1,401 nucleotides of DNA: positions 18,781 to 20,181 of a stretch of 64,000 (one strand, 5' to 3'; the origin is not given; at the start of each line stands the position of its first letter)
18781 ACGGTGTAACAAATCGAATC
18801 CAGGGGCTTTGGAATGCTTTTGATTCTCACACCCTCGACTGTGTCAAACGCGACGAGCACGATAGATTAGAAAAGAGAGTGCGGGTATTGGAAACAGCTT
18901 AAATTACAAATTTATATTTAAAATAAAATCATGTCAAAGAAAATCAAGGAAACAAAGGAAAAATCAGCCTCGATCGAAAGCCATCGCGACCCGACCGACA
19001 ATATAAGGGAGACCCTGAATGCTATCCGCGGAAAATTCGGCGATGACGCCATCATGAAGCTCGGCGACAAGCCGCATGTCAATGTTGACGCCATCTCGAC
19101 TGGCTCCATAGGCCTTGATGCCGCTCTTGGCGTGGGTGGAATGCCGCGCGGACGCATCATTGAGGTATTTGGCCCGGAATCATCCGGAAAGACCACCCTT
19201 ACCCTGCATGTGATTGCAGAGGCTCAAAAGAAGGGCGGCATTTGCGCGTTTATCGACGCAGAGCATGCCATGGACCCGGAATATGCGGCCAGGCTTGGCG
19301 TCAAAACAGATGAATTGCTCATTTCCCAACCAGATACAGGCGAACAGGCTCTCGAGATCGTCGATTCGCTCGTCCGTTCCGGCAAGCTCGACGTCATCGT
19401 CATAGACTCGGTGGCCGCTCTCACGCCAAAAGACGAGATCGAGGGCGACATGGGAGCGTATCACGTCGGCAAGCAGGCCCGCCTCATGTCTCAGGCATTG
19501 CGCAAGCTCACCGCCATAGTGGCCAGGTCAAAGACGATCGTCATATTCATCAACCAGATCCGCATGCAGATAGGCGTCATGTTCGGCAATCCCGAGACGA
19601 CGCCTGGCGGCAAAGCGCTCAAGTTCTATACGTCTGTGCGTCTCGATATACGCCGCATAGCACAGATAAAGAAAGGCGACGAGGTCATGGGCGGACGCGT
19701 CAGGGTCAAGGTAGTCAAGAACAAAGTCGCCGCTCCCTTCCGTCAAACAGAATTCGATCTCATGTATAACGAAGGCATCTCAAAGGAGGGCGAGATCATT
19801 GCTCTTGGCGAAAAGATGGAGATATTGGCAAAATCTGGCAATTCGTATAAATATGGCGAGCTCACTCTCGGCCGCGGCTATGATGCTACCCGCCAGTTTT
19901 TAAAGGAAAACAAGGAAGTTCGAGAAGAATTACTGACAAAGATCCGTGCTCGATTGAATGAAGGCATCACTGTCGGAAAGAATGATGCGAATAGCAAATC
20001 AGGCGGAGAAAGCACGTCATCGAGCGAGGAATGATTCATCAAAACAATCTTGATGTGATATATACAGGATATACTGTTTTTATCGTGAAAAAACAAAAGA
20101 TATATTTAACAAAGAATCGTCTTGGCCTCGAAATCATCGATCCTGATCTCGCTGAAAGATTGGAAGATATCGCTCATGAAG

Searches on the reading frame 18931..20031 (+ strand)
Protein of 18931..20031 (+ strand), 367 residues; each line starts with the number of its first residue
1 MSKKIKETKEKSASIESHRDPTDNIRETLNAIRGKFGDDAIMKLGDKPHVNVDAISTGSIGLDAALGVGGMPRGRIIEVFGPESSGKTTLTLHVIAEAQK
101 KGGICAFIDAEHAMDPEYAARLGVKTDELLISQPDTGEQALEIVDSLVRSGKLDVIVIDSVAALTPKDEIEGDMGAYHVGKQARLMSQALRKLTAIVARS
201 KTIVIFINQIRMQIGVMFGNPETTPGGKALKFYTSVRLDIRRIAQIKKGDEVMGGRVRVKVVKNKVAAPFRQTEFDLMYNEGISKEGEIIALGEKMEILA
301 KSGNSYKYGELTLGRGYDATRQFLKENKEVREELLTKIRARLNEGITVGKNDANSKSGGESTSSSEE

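Call 4: search_protein_families(library=pfam, proteins=[window:18931-20031:+], max_evalue=1)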
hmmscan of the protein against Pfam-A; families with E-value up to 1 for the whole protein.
window:18931-20031:+ (367 aa): 16 families
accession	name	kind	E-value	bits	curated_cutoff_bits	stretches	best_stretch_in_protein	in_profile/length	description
PF00154.27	RecA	-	1.4e-136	454.5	27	1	25-284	3-262/262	recA bacterial DNA recombination protein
PF21096.2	RecA_C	-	4e-13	49.7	27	1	287-342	1-56/57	RecA C-terminal domain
PF08423.17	Rad51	-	1.1e-10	41.6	22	1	54-242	7-211/244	Rad51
PF06745.19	ATPase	-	3.2e-07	30.4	26.6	1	56-127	2-75/231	KaiC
PF01637.24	ATPase_2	-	7.9e-06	26.3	33.2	1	75-213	21-122/225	ATPase domain predominantly from Archaea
PF13481.12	AAA_25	-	0.00015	21.9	27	1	69-169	28-160/195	AAA domain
PF13191.12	AAA_16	-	0.0003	21.7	32.6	1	62-209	12-140/167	AAA ATPase domain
PF13401.12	AAA_22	-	0.00077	20.2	27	1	75-167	6-97/130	AAA domain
PF02283.22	CobU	-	0.00099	19.1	27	1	79-214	3-129/168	Cobinamide kinase / cobinamide phosphate guanyltransferase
PF13479.12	AAA_24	-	0.018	15.4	27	1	77-165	5-77/195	AAA domain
PF21571.2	ArgZ-like_C_1st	-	0.047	14.1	27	1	240-281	33-73/84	Arginine dihydrolase ArgZ-like, C-terminal, first region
PF00265.24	TK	-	0.073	13.4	20.6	1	76-164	3-89/176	Thymidine kinase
PF03796.21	DnaB_C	-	0.086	12.6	27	1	55-112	2-58/255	DnaB-like helicase C terminal domain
PF00005.33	ABC_tran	-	0.094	13.8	25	1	71-119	8-58/137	ABC transporter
PF13173.12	AAA_14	-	0.11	12.9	27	1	75-115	3-42/129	AAA domain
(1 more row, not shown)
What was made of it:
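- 18931..20034 (+): recA (367 aa). Its first 47 nt (18931-18977) are the likely donor of the patch. Pfam RecA E = 1.4e-136, with the domain starting at residue 25 (call 4).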

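Call 27: find_homologous_proteins(query=window:18931-20031:+, max_evalue=1e-100)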
Query window:18931-20031:+ (367 aa): 7997 proteins with E <= 1e-100 among 8000 candidates; the best 120 are listed.
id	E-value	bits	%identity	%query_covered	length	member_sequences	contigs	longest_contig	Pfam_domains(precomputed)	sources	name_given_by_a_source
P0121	1.3e-231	786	100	100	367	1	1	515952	PF06745.20,PF08423.18,PF00154.28,PF21096.3,PF01637.25,PF27531.1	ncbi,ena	-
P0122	6.5e-222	754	96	100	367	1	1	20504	PF06745.20,PF08423.18,PF00154.28,PF21096.3,PF01637.25,PF27531.1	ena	-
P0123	1.5e-216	736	95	99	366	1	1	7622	PF06745.20,PF08423.18,PF00154.28,PF21096.3,PF01637.25,PF27531.1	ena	-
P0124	5.9e-212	721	90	100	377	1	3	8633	PF06745.20,PF08423.18,PF00154.28,PF21096.3,PF01637.25,PF27531.1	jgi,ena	jgi:recombination protein RecA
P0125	1.6e-211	720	90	100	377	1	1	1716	PF06745.20,PF08423.18,PF00154.28,PF21096.3,PF01637.25,PF27531.1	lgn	-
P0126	1.6e-211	720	90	100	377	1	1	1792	PF06745.20,PF08423.18,PF00154.28,PF21096.3,PF01637.25,PF27531.1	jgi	jgi:recombination protein RecA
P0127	2.7e-211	719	90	100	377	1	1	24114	PF06745.20,PF08423.18,PF00154.28,PF21096.3,PF01637.25,PF27531.1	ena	-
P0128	2.4e-210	716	93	91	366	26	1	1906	PF06745.20,PF08423.18,PF00154.28,PF21096.3,PF01637.25,PF27531.1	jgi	jgi:recombination protein RecA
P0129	1.8e-209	713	92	97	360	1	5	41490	PF06745.20,PF08423.18,PF00154.28,PF21096.3,PF01637.25,PF27531.1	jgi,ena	-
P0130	4.5e-204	695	88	100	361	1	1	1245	PF06745.20,PF08423.18,PF00154.28,PF21096.3,PF01637.25,PF27531.1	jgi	jgi:recombination protein RecA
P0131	1.1e-199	681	88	100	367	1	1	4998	PF06745.20,PF08423.18,PF00154.28,PF21096.3,PF01637.25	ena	-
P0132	1.8e-198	677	88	100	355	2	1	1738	PF06745.20,PF08423.18,PF00154.28,PF21096.3,PF01637.25,PF27531.1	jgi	-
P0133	6.5e-190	649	86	94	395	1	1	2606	PF06745.20,PF08423.18,PF00154.28,PF21096.3,PF01637.25,PF27531.1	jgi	jgi:recombination protein RecA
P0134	2.5e-189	647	84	94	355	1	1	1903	PF06745.20,PF08423.18,PF00154.28,PF21096.3,PF01637.25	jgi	jgi:recombination protein RecA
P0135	1.1e-187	641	84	94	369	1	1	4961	PF06745.20,PF08423.18,PF00154.28,PF21096.3,PF01637.25,PF27531.1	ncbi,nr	ncbi:MAG: recombinase RecA [Patescibacteria group bacterium]|nr:recombinase RecA [Patescibacteria gr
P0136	1.4e-185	635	84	94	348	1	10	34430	PF06745.20,PF08423.18,PF00154.28,PF21096.3,PF01637.25,PF27531.1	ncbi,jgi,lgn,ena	ncbi:MAG TPA: recombinase RecA [Candidatus Paceibacterota bacterium]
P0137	1.7e-185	634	86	94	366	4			PF06745.20,PF08423.18,PF00154.28,PF21096.3,PF01637.25,PF27531.1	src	-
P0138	5.7e-185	633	87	90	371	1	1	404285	PF06745.20,PF02283.23,PF08423.18,PF00154.28,PF21096.3,PF01637.25,PF27531.1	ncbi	-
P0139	6.1e-185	632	83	94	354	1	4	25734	PF06745.20,PF08423.18,PF00154.28,PF21096.3,PF01637.25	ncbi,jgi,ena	-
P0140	1.4e-184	631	83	94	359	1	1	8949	PF06745.20,PF02283.23,PF08423.18,PF00154.28,PF21096.3,PF01637.25,PF27531.1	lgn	-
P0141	3.8e-184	630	87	90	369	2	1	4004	PF06745.20,PF08423.18,PF00154.28,PF21096.3,PF01637.25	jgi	jgi:recombination protein RecA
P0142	4.0e-184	630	84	93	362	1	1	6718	PF06745.20,PF08423.18,PF00154.28,PF21096.3,PF01637.25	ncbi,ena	-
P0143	2.0e-183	627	87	89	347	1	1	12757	PF06745.20,PF08423.18,PF00154.28,PF21096.3,PF01637.25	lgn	-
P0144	3.7e-183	627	87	89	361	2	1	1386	PF06745.20,PF08423.18,PF00154.28,PF21096.3,PF01637.25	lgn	-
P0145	3.9e-183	626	85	93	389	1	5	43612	PF06745.20,PF08423.18,PF00154.28,PF21096.3,PF01637.25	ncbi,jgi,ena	ncbi:MAG TPA: recombinase RecA [Candidatus Paceibacterota bacterium]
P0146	3.9e-183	626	88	88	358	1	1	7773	PF06745.20,PF08423.18,PF00154.28,PF21096.3,PF01637.25,PF27531.1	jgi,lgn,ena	-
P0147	4.4e-183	626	87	89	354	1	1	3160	PF06745.20,PF08423.18,PF00154.28,PF21096.3,PF01637.25,PF27531.1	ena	-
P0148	4.7e-183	626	87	89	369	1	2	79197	PF06745.20,PF08423.18,PF00154.28,PF21096.3,PF01637.25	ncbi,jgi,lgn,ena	jgi:recombination protein RecA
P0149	5.2e-183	626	87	89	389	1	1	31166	PF06745.20,PF08423.18,PF00154.28,PF21096.3,PF01637.25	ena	-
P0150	9.4e-183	625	80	100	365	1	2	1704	PF06745.20,PF08423.18,PF00154.28,PF21096.3,PF01637.25,PF27531.1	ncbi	-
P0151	9.4e-183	625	87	89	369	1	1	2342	PF06745.20,PF08423.18,PF00154.28,PF21096.3,PF01637.25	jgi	jgi:recombination protein RecA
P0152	9.4e-183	625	87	89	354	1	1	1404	PF06745.20,PF08423.18,PF00154.28,PF21096.3,PF01637.25,PF27531.1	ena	-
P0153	9.9e-183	625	87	89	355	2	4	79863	PF06745.20,PF08423.18,PF00154.28,PF21096.3,PF01637.25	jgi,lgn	jgi:recombination protein RecA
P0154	1.1e-182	625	85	92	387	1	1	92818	PF06745.20,PF08423.18,PF00154.28,PF21096.3,PF01637.25,PF27531.1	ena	-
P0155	1.2e-182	625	86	90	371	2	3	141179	PF06745.20,PF08423.18,PF00154.28,PF21096.3,PF01637.25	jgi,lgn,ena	jgi:recombination protein RecA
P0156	1.3e-182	625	84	92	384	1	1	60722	PF06745.20,PF08423.18,PF00154.28,PF21096.3,PF01637.25,PF27531.1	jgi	jgi:recombination protein RecA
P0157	1.3e-182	625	85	93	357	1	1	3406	PF06745.20,PF08423.18,PF00154.28,PF21096.3,PF01637.25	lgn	-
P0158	1.4e-182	625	84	94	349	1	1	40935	PF06745.20,PF08423.18,PF00154.28,PF21096.3,PF01637.25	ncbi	-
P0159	2.6e-182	624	87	89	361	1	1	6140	PF06745.20,PF08423.18,PF00154.28,PF21096.3,PF01637.25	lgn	-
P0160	3.3e-182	623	85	92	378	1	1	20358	PF06745.20,PF08423.18,PF00154.28,PF21096.3,PF01637.25,PF27531.1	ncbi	-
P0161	4.1e-182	623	83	96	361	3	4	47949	PF06745.20,PF08423.18,PF00154.28,PF21096.3,PF01637.25,PF27531.1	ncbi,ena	-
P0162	5.6e-182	623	87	89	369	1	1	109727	PF06745.20,PF08423.18,PF00154.28,PF21096.3,PF01637.25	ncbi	ncbi:MAG: recombinase RecA [Patescibacteria group bacterium]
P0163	5.6e-182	623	85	94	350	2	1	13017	PF06745.20,PF08423.18,PF00154.28,PF21096.3,PF01637.25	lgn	-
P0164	5.9e-182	623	85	92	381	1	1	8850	PF06745.20,PF08423.18,PF00154.28,PF21096.3,PF01637.25,PF27531.1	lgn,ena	-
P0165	5.9e-182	623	86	90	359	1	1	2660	PF06745.20,PF08423.18,PF00154.28,PF21096.3,PF01637.25,PF27531.1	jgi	jgi:recombination protein RecA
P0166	6.5e-182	622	84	93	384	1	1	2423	PF06745.20,PF08423.18,PF00154.28,PF21096.3,PF01637.25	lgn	-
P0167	7.3e-182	622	84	94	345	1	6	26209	PF06745.20,PF08423.18,PF00154.28,PF21096.3,PF01637.25,PF27531.1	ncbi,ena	-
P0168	7.6e-182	622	83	95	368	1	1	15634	PF06745.20,PF08423.18,PF00154.28,PF21096.3,PF01637.25,PF27531.1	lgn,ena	-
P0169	7.8e-182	622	87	89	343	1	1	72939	PF06745.20,PF08423.18,PF00154.28,PF21096.3,PF01637.25,PF27531.1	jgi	jgi:recombination protein RecA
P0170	8.0e-182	622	83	94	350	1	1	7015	PF06745.20,PF08423.18,PF00154.28,PF21096.3,PF01637.25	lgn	-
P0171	8.4e-182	622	87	89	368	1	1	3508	PF06745.20,PF08423.18,PF00154.28,PF21096.3,PF01637.25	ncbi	-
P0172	8.6e-182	622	87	89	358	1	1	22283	PF06745.20,PF08423.18,PF00154.28,PF21096.3,PF01637.25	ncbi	-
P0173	9.0e-182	622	86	90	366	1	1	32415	PF06745.20,PF08423.18,PF00154.28,PF21096.3,PF01637.25,PF27531.1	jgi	jgi:recombination protein RecA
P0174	9.5e-182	622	85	92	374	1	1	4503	PF06745.20,PF08423.18,PF00154.28,PF21096.3,PF27531.1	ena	-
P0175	1.1e-181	622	84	92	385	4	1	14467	PF06745.20,PF08423.18,PF00154.28,PF21096.3,PF01637.25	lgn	-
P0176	1.1e-181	622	85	92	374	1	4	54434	PF06745.20,PF08423.18,PF00154.28,PF21096.3,PF27531.1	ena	-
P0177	1.1e-181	622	85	90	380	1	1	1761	PF06745.20,PF08423.18,PF00154.28,PF21096.3,PF01637.25,PF27531.1,PF13481.13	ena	-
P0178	1.2e-181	622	87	89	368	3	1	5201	PF06745.20,PF08423.18,PF00154.28,PF21096.3,PF01637.25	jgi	jgi:recombination protein RecA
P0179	1.5e-181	621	83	94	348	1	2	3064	PF06745.20,PF08423.18,PF00154.28,PF21096.3,PF01637.25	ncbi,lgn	-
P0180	1.8e-181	621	83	94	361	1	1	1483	PF06745.20,PF08423.18,PF00154.28,PF21096.3,PF01637.25,PF27531.1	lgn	-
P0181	1.9e-181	621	87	89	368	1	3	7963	PF06745.20,PF08423.18,PF00154.28,PF21096.3,PF01637.25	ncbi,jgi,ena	ncbi:MAG TPA: recombinase RecA [Candidatus Paceibacterota bacterium]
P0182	2.0e-181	621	86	90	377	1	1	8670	PF06745.20,PF08423.18,PF00154.28,PF21096.3,PF01637.25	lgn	-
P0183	2.0e-181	621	84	94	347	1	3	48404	PF06745.20,PF08423.18,PF00154.28,PF21096.3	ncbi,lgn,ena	ncbi:MAG: recombinase RecA [Patescibacteria group bacterium]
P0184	2.2e-181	621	83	94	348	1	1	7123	PF06745.20,PF08423.18,PF00154.28,PF21096.3,PF01637.25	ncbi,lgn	-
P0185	2.4e-181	621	83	94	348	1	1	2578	PF06745.20,PF08423.18,PF00154.28,PF21096.3,PF01637.25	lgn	-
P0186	2.4e-181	621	82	94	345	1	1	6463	PF06745.20,PF02283.23,PF08423.18,PF00154.28,PF21096.3,PF01637.25,PF27531.1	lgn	-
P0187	2.5e-181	621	91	86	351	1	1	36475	PF06745.20,PF08423.18,PF00154.28,PF21096.3,PF01637.25,PF27531.1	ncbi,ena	-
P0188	3.0e-181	620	87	88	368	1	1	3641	PF06745.20,PF08423.18,PF00154.28,PF21096.3,PF01637.25,PF27531.1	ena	-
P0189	3.0e-181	620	83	94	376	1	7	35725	PF06745.20,PF08423.18,PF00154.28,PF21096.3,PF01637.25,PF27531.1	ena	-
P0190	3.2e-181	620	87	89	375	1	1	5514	PF06745.20,PF08423.18,PF00154.28,PF21096.3,PF01637.25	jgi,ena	-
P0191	3.3e-181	620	87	89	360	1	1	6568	PF06745.20,PF08423.18,PF00154.28,PF21096.3,PF01637.25,PF27531.1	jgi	jgi:recombination protein RecA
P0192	3.4e-181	620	83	93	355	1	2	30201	PF06745.20,PF08423.18,PF00154.28,PF21096.3,PF01637.25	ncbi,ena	-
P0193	3.7e-181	620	85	90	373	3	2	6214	PF06745.20,PF08423.18,PF00154.28,PF21096.3,PF01637.25,PF27531.1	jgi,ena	-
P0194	3.8e-181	620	84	93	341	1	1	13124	PF06745.20,PF08423.18,PF00154.28,PF21096.3,PF01637.25,PF27531.1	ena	-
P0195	4.0e-181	620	85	91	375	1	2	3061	PF06745.20,PF08423.18,PF00154.28,PF21096.3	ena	-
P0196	4.3e-181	620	79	100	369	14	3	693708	PF06745.20,PF08423.18,PF00154.28,PF21096.3,PF01637.25,PF27531.1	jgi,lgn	jgi:recombination protein RecA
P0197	4.5e-181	620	85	92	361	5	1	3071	PF06745.20,PF08423.18,PF00154.28,PF21096.3,PF01637.25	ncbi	-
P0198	4.6e-181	620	87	89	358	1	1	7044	PF06745.20,PF08423.18,PF00154.28,PF21096.3,PF01637.25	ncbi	-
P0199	4.9e-181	620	84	93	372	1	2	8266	PF06745.20,PF08423.18,PF00154.28,PF21096.3,PF01637.25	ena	-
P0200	5.8e-181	619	89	87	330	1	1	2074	PF06745.20,PF08423.18,PF00154.28,PF21096.3,PF01637.25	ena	-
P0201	5.8e-181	619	86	89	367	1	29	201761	PF06745.20,PF08423.18,PF00154.28,PF21096.3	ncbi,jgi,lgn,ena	jgi:recombination protein RecA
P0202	6.2e-181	619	85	90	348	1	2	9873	PF06745.20,PF08423.18,PF00154.28,PF21096.3,PF01637.25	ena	-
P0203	6.5e-181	619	84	93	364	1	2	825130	PF06745.20,PF08423.18,PF00154.28,PF21096.3,PF01637.25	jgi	jgi:recombination protein RecA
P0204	6.6e-181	619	87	89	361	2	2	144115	PF06745.20,PF08423.18,PF00154.28,PF21096.3,PF01637.25,PF27531.1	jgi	jgi:recombination protein RecA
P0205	7.4e-181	619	85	90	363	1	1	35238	PF06745.20,PF08423.18,PF00154.28,PF21096.3,PF01637.25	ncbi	-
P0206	7.7e-181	619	84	93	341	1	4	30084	PF06745.20,PF08423.18,PF00154.28,PF21096.3,PF01637.25,PF27531.1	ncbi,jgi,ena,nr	ncbi:MAG: Protein RecA [Parcubacteria group bacterium GW2011_GWA2_45_15]|nr:MAG: Protein RecA [Parcu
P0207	9.3e-181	619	83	94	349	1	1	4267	PF06745.20,PF08423.18,PF00154.28,PF21096.3,PF01637.25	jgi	jgi:recombination protein RecA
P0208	9.7e-181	619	84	93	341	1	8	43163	PF06745.20,PF08423.18,PF00154.28,PF21096.3,PF01637.25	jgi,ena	-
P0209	1.0e-180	619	81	94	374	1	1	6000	PF06745.20,PF08423.18,PF00154.28,PF21096.3,PF01637.25,PF27531.1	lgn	-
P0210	1.1e-180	618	84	90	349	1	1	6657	PF06745.20,PF08423.18,PF00154.28,PF21096.3,PF01637.25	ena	-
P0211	1.1e-180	618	79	98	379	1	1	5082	PF06745.20,PF08423.18,PF00154.28,PF21096.3,PF01637.25,PF27531.1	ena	-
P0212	1.1e-180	618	82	94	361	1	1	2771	PF06745.20,PF08423.18,PF00154.28,PF21096.3,PF01637.25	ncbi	-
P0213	1.1e-180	618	84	94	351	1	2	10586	PF06745.20,PF08423.18,PF00154.28,PF21096.3,PF01637.25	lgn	-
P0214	1.3e-180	618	86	89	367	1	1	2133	PF06745.20,PF08423.18,PF00154.28,PF21096.3,PF01637.25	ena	-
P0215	1.4e-180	618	82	94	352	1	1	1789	PF06745.20,PF08423.18,PF00154.28,PF21096.3,PF01637.25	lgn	-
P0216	1.4e-180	618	85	90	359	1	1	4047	PF06745.20,PF08423.18,PF00154.28,PF21096.3,PF01637.25,PF27531.1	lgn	-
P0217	1.4e-180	618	85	92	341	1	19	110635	PF06745.20,PF08423.18,PF00154.28,PF21096.3,PF01637.25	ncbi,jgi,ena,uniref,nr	ncbi:MAG: recombinase RecA [Candidatus Zambryskibacteria bacterium RIFCSPHIGHO2_02_FULL_43_14]|unire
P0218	1.4e-180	618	86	89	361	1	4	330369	PF06745.20,PF08423.18,PF00154.28,PF21096.3,PF01637.25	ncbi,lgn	-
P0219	1.5e-180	618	84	94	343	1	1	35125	PF06745.20,PF08423.18,PF00154.28,PF21096.3,PF01637.25,PF27531.1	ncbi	-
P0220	1.6e-180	618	84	92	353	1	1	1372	PF06745.20,PF08423.18,PF00154.28,PF21096.3,PF01637.25,PF27531.1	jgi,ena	-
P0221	1.7e-180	618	87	89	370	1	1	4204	PF06745.20,PF08423.18,PF00154.28,PF21096.3,PF01637.25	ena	-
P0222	1.7e-180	618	82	95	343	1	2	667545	PF06745.20,PF08423.18,PF00154.28,PF21096.3,PF01637.25,PF27531.1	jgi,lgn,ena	-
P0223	1.7e-180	618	81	94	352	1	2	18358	PF06745.20,PF08423.18,PF00154.28,PF21096.3,PF01637.25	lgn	-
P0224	1.9e-180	618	84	90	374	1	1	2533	PF06745.20,PF08423.18,PF00154.28,PF21096.3,PF01637.25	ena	-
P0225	2.1e-180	618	83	95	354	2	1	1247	PF06745.20,PF08423.18,PF00154.28,PF21096.3,PF01637.25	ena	-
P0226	2.1e-180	617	85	93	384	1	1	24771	PF06745.20,PF08423.18,PF00154.28,PF21096.3,PF01637.25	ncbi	-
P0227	2.3e-180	617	84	93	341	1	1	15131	PF06745.20,PF08423.18,PF00154.28,PF21096.3,PF01637.25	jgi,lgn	-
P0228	2.5e-180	617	85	89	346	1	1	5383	PF06745.20,PF08423.18,PF00154.28,PF21096.3,PF01637.25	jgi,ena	-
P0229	2.5e-180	617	87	88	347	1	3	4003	PF06745.20,PF08423.18,PF00154.28,PF21096.3,PF01637.25,PF27531.1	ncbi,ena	-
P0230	2.6e-180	617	84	92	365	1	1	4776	PF06745.20,PF08423.18,PF00154.28,PF21096.3,PF01637.25,PF27531.1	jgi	jgi:recombination protein RecA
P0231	2.6e-180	617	84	93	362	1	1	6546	PF06745.20,PF08423.18,PF00154.28,PF21096.3,PF01637.25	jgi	-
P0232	2.8e-180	617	81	94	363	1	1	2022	PF06745.20,PF08423.18,PF00154.28,PF21096.3,PF01637.25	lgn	-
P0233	3.5e-180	617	83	93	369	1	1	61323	PF06745.20,PF08423.18,PF00154.28,PF21096.3,PF01637.25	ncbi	-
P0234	3.5e-180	617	85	91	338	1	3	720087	PF06745.20,PF08423.18,PF00154.28,PF21096.3,PF01637.25,PF27531.1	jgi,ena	-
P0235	3.7e-180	617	85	93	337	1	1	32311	PF06745.20,PF08423.18,PF00154.28,PF21096.3,PF01637.25,PF27531.1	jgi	-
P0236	4.0e-180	617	82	93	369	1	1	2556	PF06745.20,PF08423.18,PF00154.28,PF21096.3,PF01637.25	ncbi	-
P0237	4.1e-180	617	82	94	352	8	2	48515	PF06745.20,PF08423.18,PF00154.28,PF21096.3,PF01637.25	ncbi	-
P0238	4.3e-180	616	86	89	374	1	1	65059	PF06745.20,PF08423.18,PF00154.28,PF21096.3,PF01637.25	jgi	jgi:recombination protein RecA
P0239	4.3e-180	616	84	89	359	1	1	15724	PF06745.20,PF08423.18,PF00154.28,PF21096.3,PF01637.25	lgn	-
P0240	4.6e-180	616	85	93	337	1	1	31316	PF06745.20,PF08423.18,PF00154.28,PF21096.3,PF01637.25,PF27531.1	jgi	jgi:recombination protein RecA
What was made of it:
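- Tried and rejected: The source is placed only as Patescibacteria/Paceibacteria-like, from the names attached to RecA hits (call 27).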

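Call 28: find_encoding_contigs(protein=P0121, flank=3000, max_places=4)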
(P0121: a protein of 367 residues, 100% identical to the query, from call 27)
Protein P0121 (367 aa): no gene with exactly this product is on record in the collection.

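Call 29: find_encoding_contigs(protein=P0122, flank=3000, max_places=4)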
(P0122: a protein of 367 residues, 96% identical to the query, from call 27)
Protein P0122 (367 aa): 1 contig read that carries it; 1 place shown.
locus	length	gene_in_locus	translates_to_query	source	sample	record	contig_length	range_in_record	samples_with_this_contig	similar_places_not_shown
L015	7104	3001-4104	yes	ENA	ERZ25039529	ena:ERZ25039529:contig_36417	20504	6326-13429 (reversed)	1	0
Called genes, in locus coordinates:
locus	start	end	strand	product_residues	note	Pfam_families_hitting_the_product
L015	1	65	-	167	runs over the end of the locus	PF00034:Cytochrom_C (weak)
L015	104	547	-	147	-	PF00156:Pribosyltran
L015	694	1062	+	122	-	PF00106:adh_short, PF13561:adh_short_C2 (weak)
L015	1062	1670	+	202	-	PF00106:adh_short, PF13561:adh_short_C2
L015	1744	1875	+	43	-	PF09397:FtsK_gamma (weak)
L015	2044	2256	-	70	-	-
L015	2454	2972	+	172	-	-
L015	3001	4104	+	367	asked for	PF00154:RecA_N, PF06745:ATPase (weak), PF08423:Rad51, PF01637:ATPase_2 (weak), PF27531:MT3502_N (weak), PF21096:RecA_C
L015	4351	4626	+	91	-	-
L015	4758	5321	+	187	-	PF08207:EFP_N, PF09285:Elong-fact-P_C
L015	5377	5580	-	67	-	PF01084:Ribosomal_S18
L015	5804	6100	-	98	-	PF00436:SSB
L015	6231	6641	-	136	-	PF01250:Ribosomal_S6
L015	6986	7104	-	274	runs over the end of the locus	PF01026:TatD_DNase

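Call 30: find_encoding_contigs(protein=P0123, flank=3000, max_places=4)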
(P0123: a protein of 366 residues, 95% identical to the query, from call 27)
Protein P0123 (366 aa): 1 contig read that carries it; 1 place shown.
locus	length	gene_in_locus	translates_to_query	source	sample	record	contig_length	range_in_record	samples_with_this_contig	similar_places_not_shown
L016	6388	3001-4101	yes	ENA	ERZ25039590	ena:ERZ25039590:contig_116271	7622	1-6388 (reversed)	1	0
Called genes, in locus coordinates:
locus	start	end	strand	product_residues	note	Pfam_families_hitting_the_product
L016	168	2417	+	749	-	PF13491:FtsK_4TM (weak), PF17854:FtsK_alpha, PF01580:FtsK_SpoIIIE, PF09397:FtsK_gamma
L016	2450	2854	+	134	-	PF09136:Glucodextran_B (weak)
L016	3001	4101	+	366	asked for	PF00154:RecA_N, PF06745:ATPase (faint), PF08423:Rad51, PF01637:ATPase_2 (weak), PF27531:MT3502_N (weak), PF21096:RecA_C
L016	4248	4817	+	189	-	PF08207:EFP_N, PF09285:Elong-fact-P_C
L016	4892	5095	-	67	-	PF01084:Ribosomal_S18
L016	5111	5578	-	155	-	PF00436:SSB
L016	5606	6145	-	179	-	PF01250:Ribosomal_S6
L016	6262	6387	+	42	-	?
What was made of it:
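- Closest known: Small genes that share an operon with recA: recX. Different: It is missing in one close relative (call 30).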

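Call 34: find_encoding_contigs(protein=P0127, flank=3000, max_places=3)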
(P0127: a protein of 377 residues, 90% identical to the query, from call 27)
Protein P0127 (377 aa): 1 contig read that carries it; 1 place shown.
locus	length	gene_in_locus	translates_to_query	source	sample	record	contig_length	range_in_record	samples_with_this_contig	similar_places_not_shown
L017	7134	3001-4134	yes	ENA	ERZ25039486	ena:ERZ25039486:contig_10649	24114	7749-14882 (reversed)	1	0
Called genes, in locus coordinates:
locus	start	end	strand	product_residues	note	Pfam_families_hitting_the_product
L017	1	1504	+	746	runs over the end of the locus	PF13491:FtsK_4TM (weak), PF17854:FtsK_alpha, PF01580:FtsK_SpoIIIE, PF09397:FtsK_gamma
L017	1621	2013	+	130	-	PF09136:Glucodextran_B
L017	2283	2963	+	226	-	-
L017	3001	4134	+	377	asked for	PF00154:RecA_N, PF08423:Rad51, PF06745:ATPase (weak), PF01637:ATPase_2 (weak), PF27531:MT3502_N (weak), PF21096:RecA_C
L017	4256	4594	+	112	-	-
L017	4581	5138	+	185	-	-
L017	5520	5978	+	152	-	PF08207:EFP_N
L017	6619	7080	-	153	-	PF00436:SSB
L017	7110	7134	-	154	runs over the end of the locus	PF01250:Ribosomal_S6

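Call 35: find_encoding_contigs(protein=P0131, flank=3000, max_places=3)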
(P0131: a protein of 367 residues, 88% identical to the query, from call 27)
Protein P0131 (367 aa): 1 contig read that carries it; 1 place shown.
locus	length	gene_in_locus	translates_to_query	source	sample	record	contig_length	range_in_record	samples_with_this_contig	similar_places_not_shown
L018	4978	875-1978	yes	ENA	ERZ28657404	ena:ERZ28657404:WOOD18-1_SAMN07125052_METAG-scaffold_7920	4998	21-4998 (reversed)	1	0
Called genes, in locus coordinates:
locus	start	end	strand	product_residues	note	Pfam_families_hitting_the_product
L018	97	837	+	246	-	-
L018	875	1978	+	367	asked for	PF00154:RecA_N, PF06745:ATPase (weak), PF08423:Rad51 (faint), PF01637:ATPase_2 (weak), PF21096:RecA_C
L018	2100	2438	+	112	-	-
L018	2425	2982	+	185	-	-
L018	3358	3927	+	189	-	PF08207:EFP_N, PF09285:Elong-fact-P_C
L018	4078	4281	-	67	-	PF01084:Ribosomal_S18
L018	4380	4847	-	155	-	PF00436:SSB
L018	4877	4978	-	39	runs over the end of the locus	?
